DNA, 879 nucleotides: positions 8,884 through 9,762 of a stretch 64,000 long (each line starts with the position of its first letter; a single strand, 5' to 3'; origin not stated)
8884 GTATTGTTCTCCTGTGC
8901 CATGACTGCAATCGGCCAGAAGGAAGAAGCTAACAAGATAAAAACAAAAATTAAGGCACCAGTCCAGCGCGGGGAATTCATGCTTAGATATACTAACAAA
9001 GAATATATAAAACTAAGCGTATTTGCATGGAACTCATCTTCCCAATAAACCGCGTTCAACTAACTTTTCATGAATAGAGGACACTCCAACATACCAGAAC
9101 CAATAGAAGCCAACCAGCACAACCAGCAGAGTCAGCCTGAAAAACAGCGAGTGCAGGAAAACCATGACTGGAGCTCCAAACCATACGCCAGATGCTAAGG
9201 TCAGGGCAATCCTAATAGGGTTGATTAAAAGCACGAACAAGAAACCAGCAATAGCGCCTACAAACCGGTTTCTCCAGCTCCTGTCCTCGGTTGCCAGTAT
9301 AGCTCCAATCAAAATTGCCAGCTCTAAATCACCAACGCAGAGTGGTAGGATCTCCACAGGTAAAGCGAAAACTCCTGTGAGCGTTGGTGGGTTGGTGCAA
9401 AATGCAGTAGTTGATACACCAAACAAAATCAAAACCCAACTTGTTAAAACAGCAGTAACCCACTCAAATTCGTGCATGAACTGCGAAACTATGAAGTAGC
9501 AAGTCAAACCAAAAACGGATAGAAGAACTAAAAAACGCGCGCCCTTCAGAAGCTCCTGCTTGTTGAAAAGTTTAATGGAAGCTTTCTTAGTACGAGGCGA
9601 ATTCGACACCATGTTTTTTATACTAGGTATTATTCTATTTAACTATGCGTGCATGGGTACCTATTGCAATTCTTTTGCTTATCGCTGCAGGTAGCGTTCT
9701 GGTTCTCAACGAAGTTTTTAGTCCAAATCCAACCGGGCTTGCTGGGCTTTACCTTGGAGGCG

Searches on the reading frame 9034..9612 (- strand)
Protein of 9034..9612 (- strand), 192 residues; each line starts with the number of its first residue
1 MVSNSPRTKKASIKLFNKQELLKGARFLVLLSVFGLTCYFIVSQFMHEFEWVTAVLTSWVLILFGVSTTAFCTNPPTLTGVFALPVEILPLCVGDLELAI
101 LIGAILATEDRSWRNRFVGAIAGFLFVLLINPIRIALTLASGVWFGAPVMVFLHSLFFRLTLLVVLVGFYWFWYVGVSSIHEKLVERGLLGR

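Call 25: search_protein_families(library=ncbifam, proteins=[window:9034-9612:-], max_evalue=0.1)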
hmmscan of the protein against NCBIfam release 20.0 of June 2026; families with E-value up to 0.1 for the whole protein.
window:9034-9612:- (192 aa): 6 families
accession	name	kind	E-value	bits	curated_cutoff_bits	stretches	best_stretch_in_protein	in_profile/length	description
TIGR04178.1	exo_archaeo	signature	1.9e-09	37.7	23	1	86-173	1-91/97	exosortase/archaeosortase family protein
NF033505.2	paceosortase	exception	0.00015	22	80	1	27-181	8-151/167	pacearchaeosortase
TIGR04177.1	exosort_XrtH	exception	0.00015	21.8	86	1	29-170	10-149/158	exosortase H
TIGR04175.1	archaeo_artD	exception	0.00045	20.2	125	1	33-142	11-111/150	archaeosortase D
NF049859.1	SA1002_fam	equivalog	0.006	16.5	65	1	100-177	9-87/167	SA1002 family membrane protein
NF045528.1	heimosortase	equivalog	0.037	14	130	1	99-142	99-141/199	heimdallarchaeosortase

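Call 67: search_protein_families(library=pfam, proteins=[window:9034-9612:-], max_evalue=1)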
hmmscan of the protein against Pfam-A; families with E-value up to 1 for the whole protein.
window:9034-9612:- (192 aa): 0 families

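Call 85: find_related_loci(query=A8, collection=metagenome_contigs, flank=10000)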
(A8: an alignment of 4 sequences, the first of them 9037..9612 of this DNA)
Query A8 (192 aa) in metagenome_contigs; peptide patterns used: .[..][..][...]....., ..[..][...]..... (x = any residue, [..] = any of these).
93 stretches matched a pattern; 2 encode a relative of the query (tblastn E <= 1e-3); 2 distinct loci.
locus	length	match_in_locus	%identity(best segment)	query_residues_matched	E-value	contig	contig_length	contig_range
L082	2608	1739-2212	41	20-187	1e-31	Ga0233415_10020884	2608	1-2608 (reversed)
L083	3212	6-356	44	53-174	1e-27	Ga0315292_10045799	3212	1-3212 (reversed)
